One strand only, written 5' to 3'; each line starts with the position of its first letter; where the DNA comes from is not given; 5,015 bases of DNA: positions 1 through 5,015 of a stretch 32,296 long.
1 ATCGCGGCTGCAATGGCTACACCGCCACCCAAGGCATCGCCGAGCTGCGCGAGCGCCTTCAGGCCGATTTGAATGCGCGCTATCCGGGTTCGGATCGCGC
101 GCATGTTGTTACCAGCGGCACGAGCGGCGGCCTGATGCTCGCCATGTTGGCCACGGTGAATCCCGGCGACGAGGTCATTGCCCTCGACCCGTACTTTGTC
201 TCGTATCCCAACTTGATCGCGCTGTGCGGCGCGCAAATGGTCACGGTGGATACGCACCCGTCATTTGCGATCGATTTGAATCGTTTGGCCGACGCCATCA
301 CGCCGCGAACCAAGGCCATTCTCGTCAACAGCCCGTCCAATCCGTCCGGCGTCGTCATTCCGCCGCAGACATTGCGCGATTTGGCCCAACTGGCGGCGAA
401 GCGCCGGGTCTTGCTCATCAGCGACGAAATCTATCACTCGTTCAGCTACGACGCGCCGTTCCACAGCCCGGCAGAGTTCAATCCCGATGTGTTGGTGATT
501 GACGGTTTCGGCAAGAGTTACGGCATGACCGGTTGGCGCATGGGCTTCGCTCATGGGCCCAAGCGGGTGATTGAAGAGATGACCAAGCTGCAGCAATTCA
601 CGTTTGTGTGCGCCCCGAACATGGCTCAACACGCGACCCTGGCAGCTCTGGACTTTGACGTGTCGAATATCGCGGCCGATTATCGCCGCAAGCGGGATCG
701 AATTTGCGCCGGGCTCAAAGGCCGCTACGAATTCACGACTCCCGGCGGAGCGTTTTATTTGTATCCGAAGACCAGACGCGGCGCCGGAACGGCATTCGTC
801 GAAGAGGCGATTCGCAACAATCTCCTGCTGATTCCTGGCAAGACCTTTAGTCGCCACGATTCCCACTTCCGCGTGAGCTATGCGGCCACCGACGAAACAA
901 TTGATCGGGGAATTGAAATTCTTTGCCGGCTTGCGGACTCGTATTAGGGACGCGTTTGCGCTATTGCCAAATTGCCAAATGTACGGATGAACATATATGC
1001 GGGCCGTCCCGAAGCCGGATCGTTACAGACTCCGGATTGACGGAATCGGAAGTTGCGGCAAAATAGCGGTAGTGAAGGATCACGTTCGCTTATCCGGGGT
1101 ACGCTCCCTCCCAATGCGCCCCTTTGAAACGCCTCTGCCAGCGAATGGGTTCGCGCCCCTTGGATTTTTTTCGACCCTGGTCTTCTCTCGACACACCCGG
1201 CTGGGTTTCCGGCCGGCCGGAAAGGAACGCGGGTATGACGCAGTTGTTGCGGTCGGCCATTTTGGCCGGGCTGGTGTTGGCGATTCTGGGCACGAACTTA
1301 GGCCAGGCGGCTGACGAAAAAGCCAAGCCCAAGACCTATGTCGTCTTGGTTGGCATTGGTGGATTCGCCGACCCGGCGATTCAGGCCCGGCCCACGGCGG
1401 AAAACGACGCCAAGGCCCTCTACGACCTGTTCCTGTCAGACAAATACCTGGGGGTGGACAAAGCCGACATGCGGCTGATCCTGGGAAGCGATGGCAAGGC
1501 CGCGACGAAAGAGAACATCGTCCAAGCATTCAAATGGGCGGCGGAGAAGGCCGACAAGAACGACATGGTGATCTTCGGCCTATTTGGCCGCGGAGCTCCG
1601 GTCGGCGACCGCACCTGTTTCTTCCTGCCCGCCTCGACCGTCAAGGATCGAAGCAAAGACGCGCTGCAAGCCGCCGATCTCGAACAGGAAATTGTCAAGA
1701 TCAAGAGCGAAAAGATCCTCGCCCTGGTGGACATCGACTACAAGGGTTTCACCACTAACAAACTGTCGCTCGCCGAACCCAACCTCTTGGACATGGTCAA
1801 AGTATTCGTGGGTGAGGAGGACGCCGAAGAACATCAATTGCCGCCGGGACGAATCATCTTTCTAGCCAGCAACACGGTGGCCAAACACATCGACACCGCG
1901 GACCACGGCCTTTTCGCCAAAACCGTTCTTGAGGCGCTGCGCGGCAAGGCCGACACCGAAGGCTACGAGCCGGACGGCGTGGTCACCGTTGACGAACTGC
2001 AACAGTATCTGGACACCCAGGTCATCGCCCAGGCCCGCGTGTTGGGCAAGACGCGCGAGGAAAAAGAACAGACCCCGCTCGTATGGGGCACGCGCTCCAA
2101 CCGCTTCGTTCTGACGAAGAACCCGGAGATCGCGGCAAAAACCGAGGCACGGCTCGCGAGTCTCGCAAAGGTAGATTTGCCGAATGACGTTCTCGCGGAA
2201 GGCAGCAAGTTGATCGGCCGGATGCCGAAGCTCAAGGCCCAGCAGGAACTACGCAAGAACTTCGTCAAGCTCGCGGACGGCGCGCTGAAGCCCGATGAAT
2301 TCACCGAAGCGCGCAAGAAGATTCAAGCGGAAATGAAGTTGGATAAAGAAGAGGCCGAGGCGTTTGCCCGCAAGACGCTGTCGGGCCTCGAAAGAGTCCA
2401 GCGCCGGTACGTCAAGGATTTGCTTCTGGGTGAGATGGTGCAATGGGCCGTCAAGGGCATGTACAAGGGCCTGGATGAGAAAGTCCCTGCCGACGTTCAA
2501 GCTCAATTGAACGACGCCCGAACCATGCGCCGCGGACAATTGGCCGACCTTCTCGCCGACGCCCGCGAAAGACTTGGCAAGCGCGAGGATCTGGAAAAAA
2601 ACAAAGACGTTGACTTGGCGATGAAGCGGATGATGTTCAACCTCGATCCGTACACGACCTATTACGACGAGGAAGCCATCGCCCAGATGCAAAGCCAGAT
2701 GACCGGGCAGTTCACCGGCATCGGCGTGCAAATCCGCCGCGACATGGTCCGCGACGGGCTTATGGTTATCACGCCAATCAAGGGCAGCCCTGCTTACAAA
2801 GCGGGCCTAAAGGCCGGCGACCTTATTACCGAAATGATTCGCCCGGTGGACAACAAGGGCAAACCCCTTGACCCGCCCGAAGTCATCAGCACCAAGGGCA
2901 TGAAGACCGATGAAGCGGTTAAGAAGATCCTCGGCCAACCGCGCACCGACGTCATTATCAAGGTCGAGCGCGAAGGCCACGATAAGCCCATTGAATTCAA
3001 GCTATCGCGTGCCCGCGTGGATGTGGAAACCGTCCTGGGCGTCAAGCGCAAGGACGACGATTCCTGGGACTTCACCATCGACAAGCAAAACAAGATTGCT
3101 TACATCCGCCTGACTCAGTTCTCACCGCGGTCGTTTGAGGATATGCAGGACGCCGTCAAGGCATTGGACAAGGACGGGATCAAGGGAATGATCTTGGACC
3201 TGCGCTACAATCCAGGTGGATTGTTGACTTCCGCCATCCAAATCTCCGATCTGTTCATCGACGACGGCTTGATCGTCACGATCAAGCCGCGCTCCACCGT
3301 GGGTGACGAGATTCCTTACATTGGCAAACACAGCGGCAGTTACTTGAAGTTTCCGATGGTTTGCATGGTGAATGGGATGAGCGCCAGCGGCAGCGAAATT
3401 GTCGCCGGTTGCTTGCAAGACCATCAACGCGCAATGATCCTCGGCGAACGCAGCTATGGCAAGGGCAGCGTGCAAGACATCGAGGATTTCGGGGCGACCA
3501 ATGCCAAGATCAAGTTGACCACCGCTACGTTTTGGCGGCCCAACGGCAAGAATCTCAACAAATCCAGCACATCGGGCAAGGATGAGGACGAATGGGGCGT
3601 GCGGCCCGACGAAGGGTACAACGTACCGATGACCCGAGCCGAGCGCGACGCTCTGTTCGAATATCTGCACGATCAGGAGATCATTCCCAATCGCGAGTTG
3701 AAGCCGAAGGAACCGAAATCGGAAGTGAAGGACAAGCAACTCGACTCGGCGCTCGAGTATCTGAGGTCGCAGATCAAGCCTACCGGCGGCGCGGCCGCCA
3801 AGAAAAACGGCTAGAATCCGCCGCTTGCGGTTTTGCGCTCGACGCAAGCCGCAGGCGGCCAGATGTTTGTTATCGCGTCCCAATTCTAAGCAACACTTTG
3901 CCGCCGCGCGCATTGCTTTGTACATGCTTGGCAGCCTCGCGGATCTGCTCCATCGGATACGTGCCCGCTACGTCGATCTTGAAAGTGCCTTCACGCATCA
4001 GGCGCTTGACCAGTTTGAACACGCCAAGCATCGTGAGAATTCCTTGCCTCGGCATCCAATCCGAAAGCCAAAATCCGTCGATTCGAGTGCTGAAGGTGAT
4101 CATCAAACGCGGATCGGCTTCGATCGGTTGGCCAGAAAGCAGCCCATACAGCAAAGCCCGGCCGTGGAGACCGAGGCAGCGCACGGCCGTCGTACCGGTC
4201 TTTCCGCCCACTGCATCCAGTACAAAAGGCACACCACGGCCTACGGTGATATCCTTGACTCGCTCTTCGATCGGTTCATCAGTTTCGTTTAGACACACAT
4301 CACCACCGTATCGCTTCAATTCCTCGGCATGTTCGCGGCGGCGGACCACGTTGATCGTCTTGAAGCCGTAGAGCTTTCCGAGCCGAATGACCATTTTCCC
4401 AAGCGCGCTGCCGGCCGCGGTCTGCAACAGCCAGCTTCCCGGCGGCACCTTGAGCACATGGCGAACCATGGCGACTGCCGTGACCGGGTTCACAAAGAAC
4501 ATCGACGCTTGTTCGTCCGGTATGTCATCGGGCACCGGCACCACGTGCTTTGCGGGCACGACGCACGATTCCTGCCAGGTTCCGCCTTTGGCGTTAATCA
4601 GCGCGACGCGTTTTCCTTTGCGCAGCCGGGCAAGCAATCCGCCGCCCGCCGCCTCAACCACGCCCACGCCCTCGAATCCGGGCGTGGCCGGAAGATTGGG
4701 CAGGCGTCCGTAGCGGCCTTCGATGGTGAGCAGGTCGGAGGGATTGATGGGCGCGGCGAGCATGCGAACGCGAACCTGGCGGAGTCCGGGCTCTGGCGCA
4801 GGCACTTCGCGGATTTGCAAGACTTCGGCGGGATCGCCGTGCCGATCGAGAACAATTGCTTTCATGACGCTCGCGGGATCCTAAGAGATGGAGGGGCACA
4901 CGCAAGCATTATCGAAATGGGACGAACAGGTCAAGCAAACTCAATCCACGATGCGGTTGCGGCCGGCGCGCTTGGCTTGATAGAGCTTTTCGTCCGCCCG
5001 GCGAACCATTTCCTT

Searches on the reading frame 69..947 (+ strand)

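Call 27: search_protein_families(library=pfam, proteins=[window:69-947:+], max_evalue=0.00001)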
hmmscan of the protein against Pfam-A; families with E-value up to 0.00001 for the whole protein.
window:69-947:+ (292 aa): 3 families
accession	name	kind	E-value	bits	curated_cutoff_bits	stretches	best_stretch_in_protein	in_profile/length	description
PF00155.27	Aminotran_1_2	-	9.1e-55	186.7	19.7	1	10-284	67-360/361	Aminotransferase class I and II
PF01041.23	DegT_DnrJ_EryC1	-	1.2e-14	54.8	19.8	1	3-119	34-145/360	DegT/DnrJ/EryC1/StrS aminotransferase family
PF01053.26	Cys_Met_Meta_PP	-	3.8e-08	32.7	27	1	7-126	66-180/381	Cys/Met metabolism PLP-dependent enzyme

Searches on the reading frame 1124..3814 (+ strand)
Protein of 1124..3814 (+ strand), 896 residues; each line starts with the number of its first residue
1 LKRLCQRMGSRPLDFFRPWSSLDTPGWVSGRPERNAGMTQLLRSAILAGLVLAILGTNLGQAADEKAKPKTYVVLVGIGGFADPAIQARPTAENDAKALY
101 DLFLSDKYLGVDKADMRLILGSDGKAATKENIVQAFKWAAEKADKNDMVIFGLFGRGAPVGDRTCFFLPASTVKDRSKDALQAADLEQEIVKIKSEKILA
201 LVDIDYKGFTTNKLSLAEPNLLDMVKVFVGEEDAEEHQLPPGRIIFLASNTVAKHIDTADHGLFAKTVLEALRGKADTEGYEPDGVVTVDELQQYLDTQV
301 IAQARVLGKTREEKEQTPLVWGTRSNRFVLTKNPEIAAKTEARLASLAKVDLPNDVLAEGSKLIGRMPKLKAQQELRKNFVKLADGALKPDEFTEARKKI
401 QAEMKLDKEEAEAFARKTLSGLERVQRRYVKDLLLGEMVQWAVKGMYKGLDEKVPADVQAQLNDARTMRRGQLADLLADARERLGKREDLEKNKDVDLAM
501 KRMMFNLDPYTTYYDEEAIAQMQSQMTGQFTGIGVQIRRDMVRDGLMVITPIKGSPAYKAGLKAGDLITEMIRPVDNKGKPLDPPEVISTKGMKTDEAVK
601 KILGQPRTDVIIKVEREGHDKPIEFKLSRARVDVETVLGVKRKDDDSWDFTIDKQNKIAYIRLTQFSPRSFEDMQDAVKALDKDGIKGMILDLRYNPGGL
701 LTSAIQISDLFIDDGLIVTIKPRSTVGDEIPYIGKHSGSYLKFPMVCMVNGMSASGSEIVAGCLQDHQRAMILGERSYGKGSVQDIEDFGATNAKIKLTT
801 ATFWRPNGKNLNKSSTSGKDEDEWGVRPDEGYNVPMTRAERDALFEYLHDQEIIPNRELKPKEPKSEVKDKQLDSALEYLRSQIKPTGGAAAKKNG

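Call 24: search_protein_families(library=pfam, proteins=[window:1124-3814:+], max_evalue=0.00001)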
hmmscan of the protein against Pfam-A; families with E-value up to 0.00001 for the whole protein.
window:1124-3814:+ (896 aa): 1 family
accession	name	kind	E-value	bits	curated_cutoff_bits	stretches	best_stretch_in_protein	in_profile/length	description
PF03572.23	Peptidase_S41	-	6.6e-41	140.1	24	1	657-825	1-158/165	Peptidase family S41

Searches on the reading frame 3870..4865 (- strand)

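Call 24: search_protein_families(library=pfam, proteins=[window:3870-4865:-], max_evalue=0.00001)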
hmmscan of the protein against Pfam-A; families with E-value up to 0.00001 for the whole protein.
window:3870-4865:- (331 aa): 3 families
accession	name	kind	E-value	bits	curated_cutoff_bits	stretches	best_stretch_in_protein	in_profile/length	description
PF00107.32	ADH_zinc_N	-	3.7e-17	62.9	31.8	1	154-270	1-117/129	Zinc-binding dehydrogenase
PF08240.17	ADH_N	-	1.7e-14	54.3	23.5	1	29-113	3-104/104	Alcohol dehydrogenase GroES-like domain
PF13602.12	ADH_zinc_N_2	-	6.6e-11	43.7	27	1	196-326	4-134/134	Zinc-binding dehydrogenase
